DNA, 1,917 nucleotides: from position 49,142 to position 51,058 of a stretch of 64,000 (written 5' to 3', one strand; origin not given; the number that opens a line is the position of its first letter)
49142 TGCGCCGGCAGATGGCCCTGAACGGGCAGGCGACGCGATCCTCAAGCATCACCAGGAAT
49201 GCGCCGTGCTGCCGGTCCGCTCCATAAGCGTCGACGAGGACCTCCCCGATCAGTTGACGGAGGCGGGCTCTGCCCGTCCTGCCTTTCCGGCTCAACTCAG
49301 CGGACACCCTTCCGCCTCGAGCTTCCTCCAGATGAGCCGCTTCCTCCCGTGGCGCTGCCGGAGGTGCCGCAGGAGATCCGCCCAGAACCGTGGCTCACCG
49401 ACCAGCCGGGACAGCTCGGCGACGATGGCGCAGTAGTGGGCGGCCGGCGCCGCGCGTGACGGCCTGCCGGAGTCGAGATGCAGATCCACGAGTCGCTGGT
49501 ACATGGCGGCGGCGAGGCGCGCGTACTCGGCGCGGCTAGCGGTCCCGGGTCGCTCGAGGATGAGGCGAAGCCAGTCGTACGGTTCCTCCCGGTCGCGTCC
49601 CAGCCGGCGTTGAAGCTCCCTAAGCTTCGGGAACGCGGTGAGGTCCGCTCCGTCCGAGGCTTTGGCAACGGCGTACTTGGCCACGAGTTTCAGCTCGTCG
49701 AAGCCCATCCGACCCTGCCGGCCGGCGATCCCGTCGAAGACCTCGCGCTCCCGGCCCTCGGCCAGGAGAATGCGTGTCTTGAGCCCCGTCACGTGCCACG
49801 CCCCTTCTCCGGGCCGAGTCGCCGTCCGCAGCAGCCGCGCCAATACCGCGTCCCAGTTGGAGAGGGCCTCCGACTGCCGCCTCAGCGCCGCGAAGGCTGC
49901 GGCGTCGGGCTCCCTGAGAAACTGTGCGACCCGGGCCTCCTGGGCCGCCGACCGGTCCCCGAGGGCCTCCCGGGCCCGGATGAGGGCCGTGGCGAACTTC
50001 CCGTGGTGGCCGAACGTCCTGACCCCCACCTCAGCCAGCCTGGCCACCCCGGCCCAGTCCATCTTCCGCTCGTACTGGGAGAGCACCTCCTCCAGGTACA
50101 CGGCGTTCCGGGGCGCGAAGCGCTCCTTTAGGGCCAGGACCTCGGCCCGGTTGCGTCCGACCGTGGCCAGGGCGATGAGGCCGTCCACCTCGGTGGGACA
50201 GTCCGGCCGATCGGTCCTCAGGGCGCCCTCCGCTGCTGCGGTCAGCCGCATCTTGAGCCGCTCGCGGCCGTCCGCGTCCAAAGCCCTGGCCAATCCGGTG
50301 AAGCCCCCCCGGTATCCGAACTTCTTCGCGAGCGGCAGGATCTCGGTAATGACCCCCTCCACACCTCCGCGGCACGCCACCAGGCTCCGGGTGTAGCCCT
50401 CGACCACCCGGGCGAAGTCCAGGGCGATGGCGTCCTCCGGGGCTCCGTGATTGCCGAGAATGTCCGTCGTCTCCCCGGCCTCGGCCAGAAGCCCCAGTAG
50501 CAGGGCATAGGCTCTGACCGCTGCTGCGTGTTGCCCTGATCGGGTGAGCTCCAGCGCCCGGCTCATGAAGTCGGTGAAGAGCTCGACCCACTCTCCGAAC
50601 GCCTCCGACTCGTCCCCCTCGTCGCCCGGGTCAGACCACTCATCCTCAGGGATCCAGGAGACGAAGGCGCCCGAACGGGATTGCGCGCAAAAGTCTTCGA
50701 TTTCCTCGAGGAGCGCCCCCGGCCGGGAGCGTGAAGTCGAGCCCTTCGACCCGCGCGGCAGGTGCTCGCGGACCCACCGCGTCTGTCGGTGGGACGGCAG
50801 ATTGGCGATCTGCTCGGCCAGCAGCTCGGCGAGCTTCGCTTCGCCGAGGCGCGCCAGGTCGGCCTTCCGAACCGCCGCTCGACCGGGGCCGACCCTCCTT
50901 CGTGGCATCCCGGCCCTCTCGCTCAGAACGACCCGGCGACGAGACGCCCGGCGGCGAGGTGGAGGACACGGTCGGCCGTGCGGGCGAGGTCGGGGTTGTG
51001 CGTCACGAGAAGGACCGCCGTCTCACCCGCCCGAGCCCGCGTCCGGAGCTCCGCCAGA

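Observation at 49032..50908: Two unknown proteins (538 aa + 91 aa) translationally coupled downstream of an ABC ATPase and abutting the R-M island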

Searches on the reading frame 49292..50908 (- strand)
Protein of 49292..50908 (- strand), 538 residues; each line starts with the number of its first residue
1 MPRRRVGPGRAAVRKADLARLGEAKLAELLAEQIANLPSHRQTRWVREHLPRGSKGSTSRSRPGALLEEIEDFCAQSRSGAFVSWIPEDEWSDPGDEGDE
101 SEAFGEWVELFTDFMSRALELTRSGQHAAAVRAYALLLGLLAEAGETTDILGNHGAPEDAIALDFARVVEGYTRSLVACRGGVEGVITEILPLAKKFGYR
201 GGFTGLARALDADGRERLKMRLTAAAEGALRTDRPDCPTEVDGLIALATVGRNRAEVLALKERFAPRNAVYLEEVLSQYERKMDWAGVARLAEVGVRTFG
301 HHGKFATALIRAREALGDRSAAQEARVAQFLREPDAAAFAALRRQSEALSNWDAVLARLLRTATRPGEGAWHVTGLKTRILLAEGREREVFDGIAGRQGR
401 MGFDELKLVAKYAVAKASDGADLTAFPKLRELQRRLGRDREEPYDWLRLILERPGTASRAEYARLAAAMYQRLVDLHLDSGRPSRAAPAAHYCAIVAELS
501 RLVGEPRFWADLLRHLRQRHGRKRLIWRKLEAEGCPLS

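Call 3: search_protein_families(library=pfam, proteins=[window:49292-50908:-], max_evalue=1)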
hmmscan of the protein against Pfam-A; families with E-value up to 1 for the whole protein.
window:49292-50908:- (538 aa): 0 families

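Call 4: search_protein_families(library=ncbifam, proteins=[window:49292-50908:-], max_evalue=1)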
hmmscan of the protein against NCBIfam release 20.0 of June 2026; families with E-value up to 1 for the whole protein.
window:49292-50908:- (538 aa): 0 families

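Call 5: search_protein_families(library=padloc, proteins=[window:49292-50908:-], max_evalue=1)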
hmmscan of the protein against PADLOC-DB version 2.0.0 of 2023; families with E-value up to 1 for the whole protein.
window:49292-50908:- (538 aa): 0 families

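Call 6: find_homologous_proteins(query=window:49292-50908:-)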
Query window:49292-50908:- (538 aa): 35 proteins with E <= 0.001 among 8000 candidates.
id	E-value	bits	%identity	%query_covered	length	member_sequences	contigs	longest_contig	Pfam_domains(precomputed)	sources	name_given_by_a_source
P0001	0.0e+0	1180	100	100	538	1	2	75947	-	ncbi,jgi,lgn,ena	-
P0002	1.2e-230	785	68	100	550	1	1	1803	-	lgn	-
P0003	9.5e-225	766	67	98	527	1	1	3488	-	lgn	-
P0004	4.0e-216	737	65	100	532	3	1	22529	-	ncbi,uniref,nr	ncbi:MAG: hypothetical protein HYY65_08960 [Candidatus Tectomicrobia bacterium]|uniref:Uncharacteriz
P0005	2.9e-213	728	63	99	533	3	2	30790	-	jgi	jgi:hypothetical protein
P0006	7.3e-212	723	65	99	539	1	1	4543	-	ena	-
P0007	1.4e-211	722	63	99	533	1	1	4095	-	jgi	-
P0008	1.5e-210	719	65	100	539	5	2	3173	-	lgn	-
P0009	3.4e-210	718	64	99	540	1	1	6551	-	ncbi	-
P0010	5.9e-210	717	63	100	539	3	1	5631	-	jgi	jgi:hypothetical protein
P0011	3.9e-208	711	64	98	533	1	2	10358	-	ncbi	-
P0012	4.8e-202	691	62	100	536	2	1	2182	-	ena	-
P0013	6.9e-187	641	58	99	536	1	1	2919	-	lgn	-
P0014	7.8e-187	640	59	100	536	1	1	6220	-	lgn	-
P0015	2.4e-186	639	58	98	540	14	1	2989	-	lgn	-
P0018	1.2e-181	623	57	98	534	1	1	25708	-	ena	-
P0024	6.9e-161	555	54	96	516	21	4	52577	-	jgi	jgi:hypothetical protein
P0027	3.5e-147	510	58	84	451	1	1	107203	-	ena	-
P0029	4.4e-138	480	43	98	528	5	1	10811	-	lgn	-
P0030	6.7e-129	449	69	57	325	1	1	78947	-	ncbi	ncbi:MAG: hypothetical protein ACE5JN_04020 [Candidatus Methylomirabilia bacterium]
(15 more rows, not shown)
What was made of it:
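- Checked: The large one has 35 homolog clusters at 43-68% identity over its full length (call 6).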

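Call 7: search_solved_structures(query=window:49292-50908:-, max_evalue=10)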
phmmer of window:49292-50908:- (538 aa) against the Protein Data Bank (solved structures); distinct sequences matched with E-value up to 10: 6.
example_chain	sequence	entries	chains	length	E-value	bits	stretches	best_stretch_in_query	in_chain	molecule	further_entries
7xsf_A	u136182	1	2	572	0.25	13.5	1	68-123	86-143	Alpha-L-fucosidase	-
8h9e_O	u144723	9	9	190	0.68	12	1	289-339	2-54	ATP synthase subunit O, mitochondrial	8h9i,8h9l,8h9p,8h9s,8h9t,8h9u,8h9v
9pex_O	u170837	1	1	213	0.95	11.5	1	289-339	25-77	ATP synthase peripheral stalk subunit OSCP, mitochondrial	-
9bxu_S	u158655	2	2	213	0.96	11.5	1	289-339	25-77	ATP synthase subunit O, mitochondrial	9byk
6j5i_S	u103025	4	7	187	1.1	11.3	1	289-339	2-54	ATP synthase subunit O, mitochondrial | ATP synthase peripheral stalk subunit OSCP, mitochondrial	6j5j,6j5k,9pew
2bo5_A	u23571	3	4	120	2.1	10.4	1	289-339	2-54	ATP SYNTHASE OLIGOMYCIN SENSITIVITY CONFERRAL PROTEIN | ATP synthase O subunit, mitochondrial | ATP SYNTHASE SUBUNIT O, MITOCHONDRIAL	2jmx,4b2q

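Call 9: find_encoding_contigs(protein=P0001, flank=10000, max_places=3)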
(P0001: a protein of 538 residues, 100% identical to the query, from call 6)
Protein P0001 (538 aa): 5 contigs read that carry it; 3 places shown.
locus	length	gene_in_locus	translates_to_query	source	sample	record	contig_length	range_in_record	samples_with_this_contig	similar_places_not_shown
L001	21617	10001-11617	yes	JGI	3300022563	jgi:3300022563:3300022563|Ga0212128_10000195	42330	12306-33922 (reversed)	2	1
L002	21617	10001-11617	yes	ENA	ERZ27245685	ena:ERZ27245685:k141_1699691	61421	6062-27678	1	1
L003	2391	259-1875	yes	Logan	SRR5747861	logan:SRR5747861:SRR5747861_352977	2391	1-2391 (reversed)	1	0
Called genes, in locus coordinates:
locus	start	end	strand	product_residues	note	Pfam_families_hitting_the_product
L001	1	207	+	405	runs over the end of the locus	PF00109:ketoacyl-synt, PF02801:Ketoacyl-synt_C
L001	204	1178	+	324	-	PF00109:ketoacyl-synt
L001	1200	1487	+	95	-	PF00550:PP-binding (weak)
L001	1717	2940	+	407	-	PF00109:ketoacyl-synt, PF00108:Thiolase_N (faint), PF02801:Ketoacyl-synt_C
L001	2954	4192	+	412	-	PF00109:ketoacyl-synt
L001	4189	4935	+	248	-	PF00535:Glycos_transf_2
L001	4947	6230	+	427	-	PF00890:FAD_binding_2 (weak), PF01266:DAO (weak), PF01494:FAD_binding_3, PF04820:Trp_halogenase, PF07992:Pyr_redox_2 (weak), PF12831:FAD_oxidored, PF13450:NAD_binding_8 (weak), PF04820:Trp_halogenase, +2 more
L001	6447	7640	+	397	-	PF12704:MacB_PCD, PF02687:FtsX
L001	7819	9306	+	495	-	PF00890:FAD_binding_2, PF01266:DAO, PF03486:HI0933_like (faint), PF07992:Pyr_redox_2 (faint), PF12831:FAD_oxidored (weak)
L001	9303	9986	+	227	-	PF00005:ABC_tran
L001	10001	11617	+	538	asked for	-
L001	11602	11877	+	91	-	-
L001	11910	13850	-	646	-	PF01555:N6_N4_Mtase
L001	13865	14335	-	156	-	PF05168:HEPN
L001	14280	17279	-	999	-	PF01909:NTP_transf_2, PF18765:Polbeta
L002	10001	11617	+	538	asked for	-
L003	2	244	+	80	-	?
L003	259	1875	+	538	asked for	-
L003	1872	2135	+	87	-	-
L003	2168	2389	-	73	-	?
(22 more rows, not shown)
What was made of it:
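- Checked: Independent callers call both on the same contig (call 9).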

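Call 10: find_encoding_contigs(protein=P0004, flank=8000, max_places=3)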
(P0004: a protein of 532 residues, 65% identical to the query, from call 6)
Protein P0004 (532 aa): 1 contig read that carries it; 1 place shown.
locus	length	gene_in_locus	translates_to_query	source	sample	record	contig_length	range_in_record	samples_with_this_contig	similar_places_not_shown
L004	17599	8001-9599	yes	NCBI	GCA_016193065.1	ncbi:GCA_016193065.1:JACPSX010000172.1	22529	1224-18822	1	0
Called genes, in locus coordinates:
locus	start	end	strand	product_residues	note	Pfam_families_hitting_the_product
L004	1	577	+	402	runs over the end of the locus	PF00465:Fe-ADH, PF13685:Fe-ADH_2, PF25137:ADH_Fe_C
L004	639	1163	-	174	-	PF00694:Aconitase_C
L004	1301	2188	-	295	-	PF02548:Pantoate_transf (weak), PF13714:PEP_mutase, PF00463:ICL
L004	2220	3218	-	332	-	PF09084:NMT1, PF13379:NMT1_2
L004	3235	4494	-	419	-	PF00330:Aconitase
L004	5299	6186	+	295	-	PF01551:Peptidase_M23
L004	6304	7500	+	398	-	PF03137:OATP (weak), PF07690:MFS_1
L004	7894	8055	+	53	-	-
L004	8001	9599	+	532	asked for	-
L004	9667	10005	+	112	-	-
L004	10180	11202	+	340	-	PF13379:NMT1_2, PF09084:NMT1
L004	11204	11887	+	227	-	PF00596:Aldolase_II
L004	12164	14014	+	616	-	PF06480:FtsH_ext, PF06068:TIP49 (weak), PF00004:AAA, PF07728:AAA_5 (faint), PF17862:AAA_lid_3, PF01434:Peptidase_M41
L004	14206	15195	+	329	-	PF13379:NMT1_2, PF09084:NMT1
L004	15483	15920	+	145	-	PF07883:Cupin_2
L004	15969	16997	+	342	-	PF00676:E1_dh, PF00456:Transketolase_N (weak), PF02775:TPP_enzyme_C (weak), PF13292:DXP_synthase_N (weak)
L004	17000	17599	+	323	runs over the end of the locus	PF02779:Transket_pyr, PF02780:Transketolase_C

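Call 11: find_encoding_contigs(protein=P0024, flank=8000, max_places=4)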
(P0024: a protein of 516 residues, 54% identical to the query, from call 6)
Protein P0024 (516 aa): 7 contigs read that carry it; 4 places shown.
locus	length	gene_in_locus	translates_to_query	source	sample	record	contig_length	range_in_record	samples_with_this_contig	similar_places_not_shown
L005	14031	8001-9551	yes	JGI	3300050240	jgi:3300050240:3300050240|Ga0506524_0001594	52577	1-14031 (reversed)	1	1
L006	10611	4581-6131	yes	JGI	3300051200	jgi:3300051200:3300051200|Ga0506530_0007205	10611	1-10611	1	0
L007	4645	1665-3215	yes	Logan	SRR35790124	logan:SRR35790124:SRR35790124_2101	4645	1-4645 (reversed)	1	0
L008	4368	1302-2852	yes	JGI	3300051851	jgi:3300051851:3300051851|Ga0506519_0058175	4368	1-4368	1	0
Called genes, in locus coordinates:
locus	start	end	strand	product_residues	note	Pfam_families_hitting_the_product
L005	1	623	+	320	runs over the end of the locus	PF00005:ABC_tran, PF13304:AAA_21 (weak), PF08352:oligo_HPY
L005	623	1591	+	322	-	PF00005:ABC_tran, PF13304:AAA_21 (faint), PF08352:oligo_HPY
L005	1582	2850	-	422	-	PF01979:Amidohydro_1, PF07969:Amidohydro_3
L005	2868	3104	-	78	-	PF03994:DUF350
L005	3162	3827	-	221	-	PF00578:AhpC-TSA, PF08534:Redoxin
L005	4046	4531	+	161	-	PF17874:TPR_MalT (faint), PF07719:TPR_2 (faint), PF13174:TPR_6 (faint), PF13176:TPR_7 (faint), PF13181:TPR_8 (faint), PF13374:TPR_10 (faint), PF13432:TPR_16 (weak), PF13424:TPR_12 (weak), +6 more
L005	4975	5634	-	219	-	PF12686:DUF3800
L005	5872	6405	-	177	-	-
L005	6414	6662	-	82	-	-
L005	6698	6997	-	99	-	-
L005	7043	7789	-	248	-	-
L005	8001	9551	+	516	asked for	-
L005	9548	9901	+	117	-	-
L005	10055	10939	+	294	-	PF13635:DUF4143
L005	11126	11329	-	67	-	-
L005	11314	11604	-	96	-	-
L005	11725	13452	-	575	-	PF08378:NERD, PF00580:UvrD-helicase (faint), PF13245:AAA_19, PF13361:UvrD_C, PF13538:UvrD_C_2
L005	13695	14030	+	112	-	?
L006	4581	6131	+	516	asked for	-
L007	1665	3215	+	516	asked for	-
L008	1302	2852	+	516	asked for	-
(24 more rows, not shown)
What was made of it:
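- On ABC-exporter accessory (MacB/LolCDE-type partner): L005 has unrelated oligopeptide-type ABC ATPases about 7 kb away (call 11).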

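Call 13: find_encoding_contigs(protein=P0018, flank=8000, max_places=2)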
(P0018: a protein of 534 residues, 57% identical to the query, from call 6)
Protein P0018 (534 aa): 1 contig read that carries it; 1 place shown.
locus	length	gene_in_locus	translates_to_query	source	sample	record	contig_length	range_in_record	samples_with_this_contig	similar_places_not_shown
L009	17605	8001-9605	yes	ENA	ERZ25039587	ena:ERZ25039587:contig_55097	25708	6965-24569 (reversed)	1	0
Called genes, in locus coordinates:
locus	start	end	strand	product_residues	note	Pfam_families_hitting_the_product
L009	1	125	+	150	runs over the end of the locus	PF04185:Phosphoesterase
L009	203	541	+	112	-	-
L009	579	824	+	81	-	-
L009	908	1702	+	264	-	-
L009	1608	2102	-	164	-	-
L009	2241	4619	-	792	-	PF13620:CarboxypepD_reg (faint), PF17802:SpaA (faint)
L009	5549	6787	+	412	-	PF14690:Zn_ribbon_ISL3 (weak), PF13542:HTH_Tnp_ISL3, PF01610:DDE_Tnp_ISL3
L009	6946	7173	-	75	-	-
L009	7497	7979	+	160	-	PF03682:UPF0158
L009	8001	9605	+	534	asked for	-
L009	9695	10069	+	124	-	-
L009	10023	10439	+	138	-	PF11535:Calci_bind_CcbP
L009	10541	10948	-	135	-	PF13470:PIN_3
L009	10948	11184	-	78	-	PF01402:RHH_1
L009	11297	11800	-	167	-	-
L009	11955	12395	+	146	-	-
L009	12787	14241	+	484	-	-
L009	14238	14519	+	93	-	PF24696:UGSC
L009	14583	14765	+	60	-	PF24696:UGSC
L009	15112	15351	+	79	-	-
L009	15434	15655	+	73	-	PF22594:GTP-eEF1A_C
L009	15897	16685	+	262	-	PF07992:Pyr_redox_2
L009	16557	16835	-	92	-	-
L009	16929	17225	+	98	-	PF02852:Pyr_redox_dim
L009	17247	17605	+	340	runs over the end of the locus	-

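Call 14: find_encoding_contigs(protein=P0005, flank=8000, max_places=2)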
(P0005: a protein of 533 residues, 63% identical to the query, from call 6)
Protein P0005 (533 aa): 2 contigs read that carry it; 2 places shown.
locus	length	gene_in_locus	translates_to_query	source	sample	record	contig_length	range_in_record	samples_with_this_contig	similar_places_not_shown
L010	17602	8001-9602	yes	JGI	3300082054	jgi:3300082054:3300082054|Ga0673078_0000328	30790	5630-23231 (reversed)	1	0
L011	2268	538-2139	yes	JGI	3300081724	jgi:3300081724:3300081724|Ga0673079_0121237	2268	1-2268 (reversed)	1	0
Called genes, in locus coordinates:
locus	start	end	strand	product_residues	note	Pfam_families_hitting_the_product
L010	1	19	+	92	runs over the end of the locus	PF00550:PP-binding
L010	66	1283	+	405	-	PF00109:ketoacyl-synt, PF02801:Ketoacyl-synt_C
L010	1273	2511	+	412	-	PF00109:ketoacyl-synt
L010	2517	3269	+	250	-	PF00535:Glycos_transf_2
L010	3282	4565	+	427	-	PF01134:GIDA (faint), PF01266:DAO (faint), PF01494:FAD_binding_3, PF04820:Trp_halogenase, PF07992:Pyr_redox_2 (weak), PF12831:FAD_oxidored (weak), PF13450:NAD_binding_8 (weak), PF04820:Trp_halogenase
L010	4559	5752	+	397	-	PF12704:MacB_PCD, PF02687:FtsX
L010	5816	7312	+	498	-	PF00890:FAD_binding_2, PF01266:DAO, PF03486:HI0933_like (faint), PF12831:FAD_oxidored (weak)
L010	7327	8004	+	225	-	PF00005:ABC_tran, PF13304:AAA_21 (faint)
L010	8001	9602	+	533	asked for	-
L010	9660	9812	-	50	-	PF14384:BrnA_antitoxin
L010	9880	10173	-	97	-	PF04365:BrnT_toxin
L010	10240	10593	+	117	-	-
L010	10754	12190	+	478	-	PF01066:CDP-OH_P_transf (weak)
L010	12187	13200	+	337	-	PF03706:LPG_synthase_TM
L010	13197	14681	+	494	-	PF02310:B12-binding, PF04055:Radical_SAM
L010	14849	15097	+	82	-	-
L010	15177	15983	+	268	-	PF00702:Hydrolase (weak), PF08282:Hydrolase_3, PF12710:HAD (faint), PF05116:S6PP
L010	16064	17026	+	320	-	PF00089:Trypsin (weak), PF13365:Trypsin_2, PF13424:TPR_12 (weak), PF13432:TPR_16 (weak), PF23914:TPR_CcmH_CycH (weak), PF00515:TPR_1, PF07719:TPR_2, PF14559:TPR_19, +6 more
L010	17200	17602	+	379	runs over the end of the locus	PF13531:SBP_bac_11, PF01547:SBP_bac_1, PF13416:SBP_bac_8, PF13343:SBP_bac_6 (weak)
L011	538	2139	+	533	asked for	-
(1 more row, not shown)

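Call 19: find_homologous_proteins(query=L005:9548-9901:+)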
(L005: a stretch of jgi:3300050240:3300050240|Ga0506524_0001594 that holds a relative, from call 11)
Query L005:9548-9901:+ (117 aa): 51 proteins with E <= 0.001 among 82 candidates.
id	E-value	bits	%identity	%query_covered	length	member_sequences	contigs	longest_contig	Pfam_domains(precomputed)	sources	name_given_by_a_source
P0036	1.1e-73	263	98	100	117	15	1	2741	-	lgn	-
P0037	1.0e-68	247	91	90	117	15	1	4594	-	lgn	-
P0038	9.2e-66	238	92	82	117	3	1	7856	-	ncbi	ncbi:MAG: calcium-binding protein [Candidatus Rokuibacteriota bacterium]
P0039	5.6e-64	232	90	90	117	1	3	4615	-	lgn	-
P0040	9.2e-59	215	83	88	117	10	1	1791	-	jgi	jgi:hypothetical protein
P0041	6.0e-53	196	77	95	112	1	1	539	PF11535.14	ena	-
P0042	6.7e-52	193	74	95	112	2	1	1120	PF11535.14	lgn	-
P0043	1.4e-51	192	77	91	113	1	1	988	-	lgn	-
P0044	1.7e-51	191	74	92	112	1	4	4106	-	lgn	-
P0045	1.8e-51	191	75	92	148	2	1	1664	PF11535.14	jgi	-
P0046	1.0e-50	189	73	95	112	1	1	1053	-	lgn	-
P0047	1.1e-50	189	74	96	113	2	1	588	-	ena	-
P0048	6.3e-50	186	72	95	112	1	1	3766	-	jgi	-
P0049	1.1e-49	186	75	89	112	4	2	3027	-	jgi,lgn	-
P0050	1.2e-49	185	74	98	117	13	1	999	-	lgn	-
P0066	1.4e-42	163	71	85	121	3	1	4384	PF11535.14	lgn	-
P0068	7.8e-42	160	71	85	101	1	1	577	PF11535.14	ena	-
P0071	5.6e-41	157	74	79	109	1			PF11535.14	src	-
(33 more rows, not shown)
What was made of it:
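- Checked: The small one has 51 homolog clusters (call 19).
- NCBI names orthologs 'calcium-binding protein' (call 19).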

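Call 20: search_protein_families(library=pfam, proteins=[L005:9548-9901:+, L004:9667-10005:+, L009:10023-10439:+, L010:10240-10593:+, L009:7497-7979:+, L009:9695-10069:+], max_evalue=1)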
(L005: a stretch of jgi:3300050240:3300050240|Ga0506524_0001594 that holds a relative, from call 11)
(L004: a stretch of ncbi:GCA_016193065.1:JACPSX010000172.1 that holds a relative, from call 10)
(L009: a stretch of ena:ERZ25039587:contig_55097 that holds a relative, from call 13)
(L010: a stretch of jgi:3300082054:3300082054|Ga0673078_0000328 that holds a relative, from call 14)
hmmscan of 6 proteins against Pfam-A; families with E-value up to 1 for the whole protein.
L005:9548-9901:+ (117 aa): 2 families
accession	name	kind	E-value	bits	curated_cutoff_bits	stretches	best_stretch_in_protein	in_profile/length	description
PF11535.13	Calci_bind_CcbP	-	0.0054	17.7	21.5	1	24-62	5-43/105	Calcium binding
PF17268.7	DUF5334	-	0.049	14.4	25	1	56-92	21-57/71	Family of unknown function (DUF5334)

L004:9667-10005:+ (112 aa): 2 families
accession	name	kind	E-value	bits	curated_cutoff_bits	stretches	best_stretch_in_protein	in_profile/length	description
PF11535.13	Calci_bind_CcbP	-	0.00032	21.6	21.5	1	18-55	4-41/105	Calcium binding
PF17268.7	DUF5334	-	0.017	15.8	25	1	51-84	21-54/71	Family of unknown function (DUF5334)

L009:10023-10439:+ (138 aa): 1 family
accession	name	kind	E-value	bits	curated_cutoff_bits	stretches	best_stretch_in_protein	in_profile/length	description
PF11535.13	Calci_bind_CcbP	-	2.2e-40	137.9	21.5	1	30-132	2-104/105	Calcium binding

L010:10240-10593:+ (117 aa): 2 families
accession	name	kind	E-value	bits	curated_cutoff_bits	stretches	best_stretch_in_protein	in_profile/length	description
PF05367.17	Phage_endo_I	-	0.0034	17.5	29.1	1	29-74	35-74/149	Phage endonuclease I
PF08722.17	Tn7_TnsA-like_N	-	0.23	12.5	26.5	1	34-76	13-57/85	TnsA-like endonuclease N terminal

L009:7497-7979:+ (160 aa): 1 family
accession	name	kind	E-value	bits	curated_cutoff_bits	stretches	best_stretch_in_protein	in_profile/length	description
PF03682.18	UPF0158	-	7e-09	36.3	21.1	1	14-150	12-142/157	Uncharacterised protein family (UPF0158)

L009:9695-10069:+ (124 aa): 0 families
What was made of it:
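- On CcbP family (PF11535): Orthologs score 17.7 and 21.6 bits (call 20). The L009 partner scores 137.9 bits (call 20).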

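Call 26: find_related_loci(query=A2, collection=genome_contigs, flank=6000)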
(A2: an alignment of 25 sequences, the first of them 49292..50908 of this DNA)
Query A2 (538 aa) in genome_contigs; peptide patterns used: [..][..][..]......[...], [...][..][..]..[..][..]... (x = any residue, [..] = any of these).
121 stretches matched a pattern; 5 encode a relative of the query (tblastn E <= 1e-3); 5 distinct loci.
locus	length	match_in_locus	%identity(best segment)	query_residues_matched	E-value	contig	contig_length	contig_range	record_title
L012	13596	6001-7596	68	10-538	0e+0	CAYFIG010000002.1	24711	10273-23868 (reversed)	MAG TPA_asm: uncultured bacterium isolate ERP013524_co1_26 genome assembly, contig: NODE_310_length_24711_cov_4.964674,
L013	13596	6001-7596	65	1-538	0e+0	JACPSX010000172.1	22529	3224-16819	MAG: Candidatus Tectomicrobia bacterium isolate NC_groundwater_717_Ag_S-0.2um_59_8 S36_SO-2_scaffold_382153, whole genom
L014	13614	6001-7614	66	1-535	0e+0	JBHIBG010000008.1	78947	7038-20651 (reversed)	MAG: Candidatus Methylomirabilia bacterium isolate K_2_bin.23 NODE_49_length_78947_cov_43.643018, whole genome shotgun s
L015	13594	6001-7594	65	3-537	0e+0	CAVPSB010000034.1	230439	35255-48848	MAG: uncultured Candidatus Rokubacteria bacterium isolate MFD10007.bin.2.196 genome assembly, contig: contig_60919, whol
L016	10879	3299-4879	50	13-538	1e-163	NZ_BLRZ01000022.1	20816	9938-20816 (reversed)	Candidatus Hakubella thermalkaliphila strain S34 HKBW3S34_000000000022, whole genome shotgun sequence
